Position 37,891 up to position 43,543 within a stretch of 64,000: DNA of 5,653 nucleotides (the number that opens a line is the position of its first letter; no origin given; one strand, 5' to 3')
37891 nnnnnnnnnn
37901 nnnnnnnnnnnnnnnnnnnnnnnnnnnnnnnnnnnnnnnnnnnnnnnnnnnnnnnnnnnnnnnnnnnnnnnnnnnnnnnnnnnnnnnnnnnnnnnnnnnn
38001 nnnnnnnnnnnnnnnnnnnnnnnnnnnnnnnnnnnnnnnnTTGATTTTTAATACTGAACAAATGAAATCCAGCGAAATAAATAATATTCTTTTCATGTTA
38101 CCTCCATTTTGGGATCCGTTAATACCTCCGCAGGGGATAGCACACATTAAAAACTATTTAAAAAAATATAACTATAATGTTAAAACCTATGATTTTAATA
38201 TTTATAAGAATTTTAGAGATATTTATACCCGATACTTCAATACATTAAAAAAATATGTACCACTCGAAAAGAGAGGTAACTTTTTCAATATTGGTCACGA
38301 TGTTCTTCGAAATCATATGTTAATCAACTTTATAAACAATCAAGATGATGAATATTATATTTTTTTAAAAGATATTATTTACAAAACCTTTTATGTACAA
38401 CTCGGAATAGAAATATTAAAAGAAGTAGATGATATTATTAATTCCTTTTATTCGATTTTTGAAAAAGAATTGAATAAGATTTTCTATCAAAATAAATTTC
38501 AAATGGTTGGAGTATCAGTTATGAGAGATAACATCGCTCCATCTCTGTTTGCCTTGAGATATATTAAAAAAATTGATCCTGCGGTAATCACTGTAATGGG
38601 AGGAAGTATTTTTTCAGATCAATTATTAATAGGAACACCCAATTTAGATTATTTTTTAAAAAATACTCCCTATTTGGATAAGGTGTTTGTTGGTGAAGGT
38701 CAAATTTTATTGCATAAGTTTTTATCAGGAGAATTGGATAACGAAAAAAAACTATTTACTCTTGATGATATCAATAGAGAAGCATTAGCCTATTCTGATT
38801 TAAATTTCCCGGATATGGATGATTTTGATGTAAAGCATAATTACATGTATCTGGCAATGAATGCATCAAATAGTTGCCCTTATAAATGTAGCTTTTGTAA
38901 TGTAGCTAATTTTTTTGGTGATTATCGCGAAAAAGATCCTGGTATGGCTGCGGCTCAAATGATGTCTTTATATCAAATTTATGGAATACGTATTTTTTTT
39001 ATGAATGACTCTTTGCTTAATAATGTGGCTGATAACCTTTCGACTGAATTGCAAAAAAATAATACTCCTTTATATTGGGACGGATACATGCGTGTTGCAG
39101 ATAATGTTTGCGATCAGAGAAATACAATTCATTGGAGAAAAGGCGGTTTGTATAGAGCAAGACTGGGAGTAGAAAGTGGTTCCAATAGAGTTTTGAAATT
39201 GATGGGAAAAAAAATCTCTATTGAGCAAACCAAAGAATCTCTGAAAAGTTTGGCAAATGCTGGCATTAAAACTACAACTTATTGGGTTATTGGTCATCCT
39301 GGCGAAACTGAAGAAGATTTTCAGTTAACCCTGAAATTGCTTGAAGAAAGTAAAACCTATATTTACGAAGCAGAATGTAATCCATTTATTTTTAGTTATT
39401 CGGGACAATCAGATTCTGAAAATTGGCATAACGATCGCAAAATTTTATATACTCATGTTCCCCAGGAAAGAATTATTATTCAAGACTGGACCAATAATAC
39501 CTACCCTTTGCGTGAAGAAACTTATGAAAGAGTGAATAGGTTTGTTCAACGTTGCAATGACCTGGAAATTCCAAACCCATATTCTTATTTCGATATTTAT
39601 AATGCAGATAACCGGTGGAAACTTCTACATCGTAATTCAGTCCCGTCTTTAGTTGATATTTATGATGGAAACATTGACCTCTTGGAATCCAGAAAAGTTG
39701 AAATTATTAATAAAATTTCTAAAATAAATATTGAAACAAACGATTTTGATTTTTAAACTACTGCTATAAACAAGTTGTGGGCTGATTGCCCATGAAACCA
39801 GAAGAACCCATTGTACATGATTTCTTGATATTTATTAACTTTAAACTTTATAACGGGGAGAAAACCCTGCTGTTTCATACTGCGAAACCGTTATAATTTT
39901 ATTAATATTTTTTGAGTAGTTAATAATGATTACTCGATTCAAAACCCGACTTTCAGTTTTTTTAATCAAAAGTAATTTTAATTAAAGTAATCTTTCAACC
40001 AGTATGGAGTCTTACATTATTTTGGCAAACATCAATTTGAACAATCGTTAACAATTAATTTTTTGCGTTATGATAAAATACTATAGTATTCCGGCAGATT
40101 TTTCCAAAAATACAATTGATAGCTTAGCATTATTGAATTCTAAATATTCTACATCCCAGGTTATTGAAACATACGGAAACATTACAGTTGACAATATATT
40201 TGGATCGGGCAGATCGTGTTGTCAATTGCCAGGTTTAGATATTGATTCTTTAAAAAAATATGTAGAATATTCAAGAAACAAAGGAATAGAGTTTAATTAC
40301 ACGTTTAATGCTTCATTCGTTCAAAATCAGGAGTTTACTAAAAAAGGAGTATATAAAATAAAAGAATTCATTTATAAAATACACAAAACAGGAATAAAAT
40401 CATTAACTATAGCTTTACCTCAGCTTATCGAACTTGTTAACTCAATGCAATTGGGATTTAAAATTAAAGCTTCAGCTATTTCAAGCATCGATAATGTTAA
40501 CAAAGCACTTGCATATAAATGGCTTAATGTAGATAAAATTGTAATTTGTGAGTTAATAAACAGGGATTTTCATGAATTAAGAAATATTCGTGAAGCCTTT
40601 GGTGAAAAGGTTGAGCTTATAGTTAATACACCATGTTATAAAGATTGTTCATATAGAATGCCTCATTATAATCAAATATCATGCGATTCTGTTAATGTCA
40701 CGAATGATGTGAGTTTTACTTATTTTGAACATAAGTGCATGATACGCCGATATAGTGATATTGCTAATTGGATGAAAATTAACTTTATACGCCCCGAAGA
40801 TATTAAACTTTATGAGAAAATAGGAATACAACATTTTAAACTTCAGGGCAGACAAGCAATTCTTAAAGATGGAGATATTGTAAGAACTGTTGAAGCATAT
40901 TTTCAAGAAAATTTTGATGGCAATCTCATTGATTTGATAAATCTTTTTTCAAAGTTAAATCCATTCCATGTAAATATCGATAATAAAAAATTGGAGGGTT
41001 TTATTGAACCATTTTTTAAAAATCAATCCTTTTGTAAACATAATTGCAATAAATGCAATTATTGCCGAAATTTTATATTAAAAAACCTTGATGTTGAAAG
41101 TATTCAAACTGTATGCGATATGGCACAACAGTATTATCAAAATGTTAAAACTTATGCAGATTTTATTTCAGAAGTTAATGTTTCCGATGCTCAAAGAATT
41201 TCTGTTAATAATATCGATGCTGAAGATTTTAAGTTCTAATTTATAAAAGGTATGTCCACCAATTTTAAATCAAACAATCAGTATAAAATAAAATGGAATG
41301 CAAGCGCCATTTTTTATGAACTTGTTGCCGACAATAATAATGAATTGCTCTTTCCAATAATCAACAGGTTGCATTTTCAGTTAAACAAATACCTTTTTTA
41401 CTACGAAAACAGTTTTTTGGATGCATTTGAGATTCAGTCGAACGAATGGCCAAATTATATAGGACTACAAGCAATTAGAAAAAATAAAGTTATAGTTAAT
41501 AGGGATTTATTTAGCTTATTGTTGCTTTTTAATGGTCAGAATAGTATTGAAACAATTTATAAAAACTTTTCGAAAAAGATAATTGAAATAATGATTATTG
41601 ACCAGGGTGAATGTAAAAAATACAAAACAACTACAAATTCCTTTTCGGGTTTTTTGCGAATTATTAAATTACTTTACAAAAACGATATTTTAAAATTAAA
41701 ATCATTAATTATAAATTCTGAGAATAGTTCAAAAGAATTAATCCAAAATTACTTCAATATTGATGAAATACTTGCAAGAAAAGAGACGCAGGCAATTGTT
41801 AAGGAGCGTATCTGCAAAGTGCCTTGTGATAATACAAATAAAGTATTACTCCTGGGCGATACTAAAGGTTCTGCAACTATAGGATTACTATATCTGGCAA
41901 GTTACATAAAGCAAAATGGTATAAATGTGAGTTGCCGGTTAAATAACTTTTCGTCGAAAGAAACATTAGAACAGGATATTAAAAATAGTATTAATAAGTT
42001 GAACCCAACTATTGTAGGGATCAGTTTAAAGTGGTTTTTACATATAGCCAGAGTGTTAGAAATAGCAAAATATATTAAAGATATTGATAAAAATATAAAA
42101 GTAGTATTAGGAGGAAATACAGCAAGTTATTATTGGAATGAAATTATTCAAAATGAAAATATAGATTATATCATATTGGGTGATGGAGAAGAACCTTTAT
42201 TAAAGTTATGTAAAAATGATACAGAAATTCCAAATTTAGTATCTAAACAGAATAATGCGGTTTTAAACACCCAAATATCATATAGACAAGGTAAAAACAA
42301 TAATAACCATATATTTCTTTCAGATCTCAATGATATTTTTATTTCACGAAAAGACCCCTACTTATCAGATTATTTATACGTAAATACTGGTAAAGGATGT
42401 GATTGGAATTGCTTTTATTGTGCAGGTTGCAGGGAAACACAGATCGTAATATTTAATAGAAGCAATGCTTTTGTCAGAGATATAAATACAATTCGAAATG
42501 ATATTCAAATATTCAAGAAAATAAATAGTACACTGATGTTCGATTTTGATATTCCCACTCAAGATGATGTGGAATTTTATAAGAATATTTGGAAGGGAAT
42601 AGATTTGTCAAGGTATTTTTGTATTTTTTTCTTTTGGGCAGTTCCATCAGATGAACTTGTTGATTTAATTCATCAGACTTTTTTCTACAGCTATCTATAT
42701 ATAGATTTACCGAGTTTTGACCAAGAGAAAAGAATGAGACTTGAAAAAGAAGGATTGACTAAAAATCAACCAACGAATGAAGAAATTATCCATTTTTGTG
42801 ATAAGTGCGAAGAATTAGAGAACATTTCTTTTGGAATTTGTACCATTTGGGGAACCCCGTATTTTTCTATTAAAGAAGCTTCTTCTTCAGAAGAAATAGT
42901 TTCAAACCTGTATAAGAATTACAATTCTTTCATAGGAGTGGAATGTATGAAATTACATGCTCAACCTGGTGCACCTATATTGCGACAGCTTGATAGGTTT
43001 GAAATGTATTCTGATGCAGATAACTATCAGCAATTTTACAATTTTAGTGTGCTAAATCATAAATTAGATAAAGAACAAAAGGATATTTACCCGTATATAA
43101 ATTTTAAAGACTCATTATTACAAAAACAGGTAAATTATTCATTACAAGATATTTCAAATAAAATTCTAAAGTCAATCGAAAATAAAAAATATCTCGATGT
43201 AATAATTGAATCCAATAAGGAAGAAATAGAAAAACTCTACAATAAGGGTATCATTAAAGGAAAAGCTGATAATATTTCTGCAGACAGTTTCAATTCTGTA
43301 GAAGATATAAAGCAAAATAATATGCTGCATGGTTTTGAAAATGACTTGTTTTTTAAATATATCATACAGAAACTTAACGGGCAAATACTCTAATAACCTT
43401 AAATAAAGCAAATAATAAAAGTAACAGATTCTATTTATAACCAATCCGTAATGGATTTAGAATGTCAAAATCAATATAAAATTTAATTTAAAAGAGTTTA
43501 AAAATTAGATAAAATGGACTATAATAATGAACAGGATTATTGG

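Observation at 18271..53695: Seven proteins from four unrelated families end in the same acidic-aromatic tail (D/N-F/Y-x-F/L-COOH)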

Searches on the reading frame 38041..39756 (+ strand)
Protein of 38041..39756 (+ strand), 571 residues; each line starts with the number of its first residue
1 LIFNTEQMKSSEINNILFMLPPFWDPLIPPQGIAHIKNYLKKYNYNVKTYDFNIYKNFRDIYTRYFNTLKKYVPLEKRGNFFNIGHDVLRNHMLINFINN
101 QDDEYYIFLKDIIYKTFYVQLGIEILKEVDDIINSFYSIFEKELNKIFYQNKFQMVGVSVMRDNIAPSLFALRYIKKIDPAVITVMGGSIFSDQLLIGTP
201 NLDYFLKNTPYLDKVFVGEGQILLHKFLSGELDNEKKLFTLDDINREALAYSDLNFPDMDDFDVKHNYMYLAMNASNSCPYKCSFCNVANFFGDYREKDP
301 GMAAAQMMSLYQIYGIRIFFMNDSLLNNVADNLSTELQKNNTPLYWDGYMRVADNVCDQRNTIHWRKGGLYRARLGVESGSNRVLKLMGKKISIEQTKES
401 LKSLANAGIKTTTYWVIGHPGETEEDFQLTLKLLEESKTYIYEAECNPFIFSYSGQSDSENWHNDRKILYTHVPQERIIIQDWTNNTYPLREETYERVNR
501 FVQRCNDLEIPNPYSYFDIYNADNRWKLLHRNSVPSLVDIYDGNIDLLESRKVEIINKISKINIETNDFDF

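Call 4: search_protein_families(library=pfam, proteins=[window:38041-39756:+])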
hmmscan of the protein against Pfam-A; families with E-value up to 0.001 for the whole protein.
window:38041-39756:+ (571 aa): 2 families
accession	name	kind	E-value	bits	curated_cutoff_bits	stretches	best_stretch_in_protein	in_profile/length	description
PF04055.27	Radical_SAM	-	5.5e-17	62.9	29.5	1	274-434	2-166/166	Radical SAM superfamily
PF02310.24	B12-binding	-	2.9e-06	27.6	32.1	1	142-194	41-96/121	B12 binding domain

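Call 23: search_protein_families(library=ncbifam, proteins=[window:38041-39753:+], max_evalue=0.01)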
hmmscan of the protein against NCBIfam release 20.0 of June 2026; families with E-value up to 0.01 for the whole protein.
window:38041-39753:+ (571 aa): 21 families
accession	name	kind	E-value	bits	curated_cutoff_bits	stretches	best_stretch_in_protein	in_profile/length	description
TIGR04479.1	bcpD_PhpK_rSAM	subfamily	7.4e-29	100.5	600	1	131-445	90-417/504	PhpK family radical SAM P-methyltransferase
TIGR03975.1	rSAM_ocin_1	subfamily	2.6e-25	89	281.85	1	16-435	1-428/606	RiPP maturation radical SAM C-methyltransferase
TIGR02026.1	BchE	equivalog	9.3e-24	84.1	481.35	1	139-435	50-363/497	magnesium-protoporphyrin IX monomethyl ester anaerobic oxidative cyclase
TIGR04072.2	rSAM_ladder_B12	equivalog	3.4e-19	68.8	360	1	174-436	82-348/443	lipid biosynthesis B12-binding/radical SAM protein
TIGR04013.1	B12_SAM_MJ_1487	hypoth_equivalog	9.1e-17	61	251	2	138-294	29-175/382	TIGR04013 family B12-binding domain/radical SAM domain-containing protein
TIGR04385.1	B12_rSAM_cofa1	equivalog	3.4e-16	59.5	450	1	165-435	83-362/438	B12 lower ligand biosynthesis radical SAM protein BzaD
TIGR04014.1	B12_SAM_MJ_0865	equivalog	5.4e-16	58.4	360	1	375-437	274-336/434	methyl-coenzyme M reductase glutamine C-methyltransferase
NF050148.1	rSAM_ApyD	equivalog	5.9e-16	58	750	1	269-435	198-364/645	RiPP biosynthesis radical SAM protein ApyD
TIGR00089.1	TIGR00089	subfamily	4.1e-15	55.5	251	1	375-459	254-336/429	MiaB/RimO family radical SAM methylthiotransferase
NF038361.1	rSAM_Sden_1168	equivalog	1.3e-12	47.1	575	1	271-435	283-449/560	Sden_1168 family B12-binding radical SAM P-methyltransferase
TIGR01579.1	MiaB-like-C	equivalog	5.4e-11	42.4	357.05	1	375-471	254-346/416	tRNA (N(6)-L-threonylcarbamoyladenosine(37)-C(2))-methylthiotransferase MtaB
TIGR03471.1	HpnJ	equivalog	1.2e-10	40.9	577.6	1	268-434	195-362/472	hopanoid biosynthesis associated radical SAM protein HpnJ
TIGR01574.1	miaB-methiolase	equivalog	2e-10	40.3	355.3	1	374-438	260-326/437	tRNA (N6-isopentenyl adenosine(37)-C2)-methylthiotransferase MiaB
TIGR01125.1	TIGR01125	equivalog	3e-09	36.4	356.95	1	379-439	256-318/432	30S ribosomal protein S12 methylthiotransferase RimO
NF045585.1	rSAM_slr0320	equivalog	4.5e-08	32.1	775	1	243-412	207-382/511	photosystem II high light acclimation radical SAM protein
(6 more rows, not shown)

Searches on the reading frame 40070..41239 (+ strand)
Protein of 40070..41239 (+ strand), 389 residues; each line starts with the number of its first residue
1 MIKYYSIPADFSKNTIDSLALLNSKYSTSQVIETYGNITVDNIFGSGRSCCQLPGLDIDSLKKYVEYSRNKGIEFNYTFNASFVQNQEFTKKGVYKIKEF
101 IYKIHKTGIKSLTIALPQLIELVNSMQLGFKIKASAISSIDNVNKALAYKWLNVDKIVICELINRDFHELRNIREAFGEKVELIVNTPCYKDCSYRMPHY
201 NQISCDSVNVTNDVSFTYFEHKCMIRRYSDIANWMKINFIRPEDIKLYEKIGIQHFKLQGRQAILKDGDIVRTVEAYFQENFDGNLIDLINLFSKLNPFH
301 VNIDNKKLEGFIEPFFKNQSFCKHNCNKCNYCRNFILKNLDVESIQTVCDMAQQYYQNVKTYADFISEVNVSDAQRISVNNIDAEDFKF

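Call 4: search_protein_families(library=pfam, proteins=[window:40070-41239:+])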
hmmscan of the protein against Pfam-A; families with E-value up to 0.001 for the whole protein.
window:40070-41239:+ (389 aa): 1 family
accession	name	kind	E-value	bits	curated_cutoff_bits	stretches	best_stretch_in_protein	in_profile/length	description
PF01136.24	Peptidase_U32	-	4.5e-06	26.6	22.4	1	96-209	3-114/233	Peptidase family U32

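Call 23: search_protein_families(library=ncbifam, proteins=[window:40070-41236:+], max_evalue=0.01)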
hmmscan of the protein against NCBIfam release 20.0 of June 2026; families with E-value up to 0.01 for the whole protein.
window:40070-41236:+ (389 aa): 0 families

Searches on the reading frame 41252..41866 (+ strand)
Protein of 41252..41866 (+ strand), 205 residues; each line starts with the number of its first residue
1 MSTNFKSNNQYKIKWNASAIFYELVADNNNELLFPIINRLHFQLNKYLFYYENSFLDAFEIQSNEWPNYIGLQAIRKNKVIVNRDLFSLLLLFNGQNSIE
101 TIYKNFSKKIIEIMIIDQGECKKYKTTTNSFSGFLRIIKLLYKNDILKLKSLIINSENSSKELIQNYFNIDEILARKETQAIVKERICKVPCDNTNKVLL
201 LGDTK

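Call 34: search_protein_families(library=pfam, proteins=[window:41252-41866:+], max_evalue=10)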
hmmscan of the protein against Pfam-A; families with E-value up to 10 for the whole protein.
window:41252-41866:+ (205 aa): 3 families
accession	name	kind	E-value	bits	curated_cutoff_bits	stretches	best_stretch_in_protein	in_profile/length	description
PF08702.15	Fib_alpha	-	0.031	14.9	29.9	1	133-196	77-140/143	Fibrinogen alpha/beta chain family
PF17406.7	Nrap_D5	-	0.059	13.6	27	1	104-160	22-76/162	Nrap protein PAP/OAS1-like domain 5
PF05223.17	MecA_N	-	0.11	13.2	22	1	6-27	95-116/117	NTF2-like N-terminal transpeptidase domain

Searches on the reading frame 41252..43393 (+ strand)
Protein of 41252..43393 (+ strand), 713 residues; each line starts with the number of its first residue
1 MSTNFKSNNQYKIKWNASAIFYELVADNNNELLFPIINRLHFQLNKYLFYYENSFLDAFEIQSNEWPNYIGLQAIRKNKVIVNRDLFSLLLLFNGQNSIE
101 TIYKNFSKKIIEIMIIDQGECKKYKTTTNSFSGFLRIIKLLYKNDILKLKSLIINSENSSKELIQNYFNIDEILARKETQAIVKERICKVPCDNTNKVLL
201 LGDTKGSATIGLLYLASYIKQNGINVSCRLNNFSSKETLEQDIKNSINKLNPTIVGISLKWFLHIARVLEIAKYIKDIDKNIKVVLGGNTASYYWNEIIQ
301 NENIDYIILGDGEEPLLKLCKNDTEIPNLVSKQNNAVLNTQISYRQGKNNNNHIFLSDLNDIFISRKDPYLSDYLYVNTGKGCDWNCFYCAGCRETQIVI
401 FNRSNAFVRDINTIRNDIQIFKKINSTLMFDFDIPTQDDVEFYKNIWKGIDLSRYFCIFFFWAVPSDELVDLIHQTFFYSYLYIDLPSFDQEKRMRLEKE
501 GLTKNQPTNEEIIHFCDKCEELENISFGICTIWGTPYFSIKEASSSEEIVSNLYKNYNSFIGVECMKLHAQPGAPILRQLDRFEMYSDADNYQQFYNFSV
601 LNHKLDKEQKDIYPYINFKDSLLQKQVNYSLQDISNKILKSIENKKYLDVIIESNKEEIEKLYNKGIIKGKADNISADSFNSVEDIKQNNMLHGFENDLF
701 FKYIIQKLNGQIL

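Call 5: search_protein_families(library=pfam, proteins=[window:41252-43393:+])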
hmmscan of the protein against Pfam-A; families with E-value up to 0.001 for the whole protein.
window:41252-43393:+ (713 aa): 2 families
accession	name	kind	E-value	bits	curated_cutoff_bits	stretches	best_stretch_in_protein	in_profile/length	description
PF02310.24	B12-binding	-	6.5e-16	58.7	32.1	1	209-316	14-117/121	B12 binding domain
PF04055.27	Radical_SAM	-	0.00068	20.3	29.5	0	377-522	1-139/166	Radical SAM superfamily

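Call 23: search_protein_families(library=ncbifam, proteins=[window:41252-43390:+], max_evalue=0.01)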
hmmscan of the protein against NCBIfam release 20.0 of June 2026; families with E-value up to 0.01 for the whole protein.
window:41252-43390:+ (713 aa): 13 families
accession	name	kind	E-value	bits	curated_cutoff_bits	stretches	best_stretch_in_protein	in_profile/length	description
TIGR04190.1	B12_SAM_Ta0216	equivalog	2.8e-34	118.7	500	1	210-659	38-495/554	TIGR04190 family B12-binding domain/radical SAM domain protein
TIGR04479.1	bcpD_PhpK_rSAM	subfamily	3.9e-12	45.3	600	1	210-391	73-258/504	PhpK family radical SAM P-methyltransferase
TIGR04072.2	rSAM_ladder_B12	equivalog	6.3e-12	44.8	360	1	210-419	19-226/443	lipid biosynthesis B12-binding/radical SAM protein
TIGR04367.1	HpnR_B12_rSAM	equivalog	1.1e-11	44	650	1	210-392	23-204/490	hopanoid C-3 methylase HpnR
TIGR04013.1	B12_SAM_MJ_1487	hypoth_equivalog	6e-10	38.5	251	1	234-410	26-187/382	TIGR04013 family B12-binding domain/radical SAM domain-containing protein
TIGR03975.1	rSAM_ocin_1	subfamily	4.3e-08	32.1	281.85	1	242-391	119-282/606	RiPP maturation radical SAM C-methyltransferase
TIGR02026.1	BchE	equivalog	1.6e-07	30.6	481.35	1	211-393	24-213/497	magnesium-protoporphyrin IX monomethyl ester anaerobic oxidative cyclase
TIGR04385.1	B12_rSAM_cofa1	equivalog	9.4e-06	25.1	450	1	209-416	20-238/438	B12 lower ligand biosynthesis radical SAM protein BzaD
NF040542.1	rSAM_RCCLKC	equivalog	1.6e-05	24.2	450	1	251-391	48-197/423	arsinothricin biosynthesis radical SAM protein ArsL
TIGR04014.1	B12_SAM_MJ_0865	equivalog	2.4e-05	23.3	360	1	240-394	27-180/434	methyl-coenzyme M reductase glutamine C-methyltransferase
NF033712.0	B12_rSAM_KedN5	subfamily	7.1e-05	21.2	700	1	214-390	22-211/624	KedN5 family methylcobalamin-dependent radical SAM C-methyltransferase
NF038361.1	rSAM_Sden_1168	equivalog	0.0024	16.5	575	0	239-322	128-217/560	Sden_1168 family B12-binding radical SAM P-methyltransferase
NF050148.1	rSAM_ApyD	equivalog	0.0037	15.7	750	1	225-394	41-219/645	RiPP biosynthesis radical SAM protein ApyD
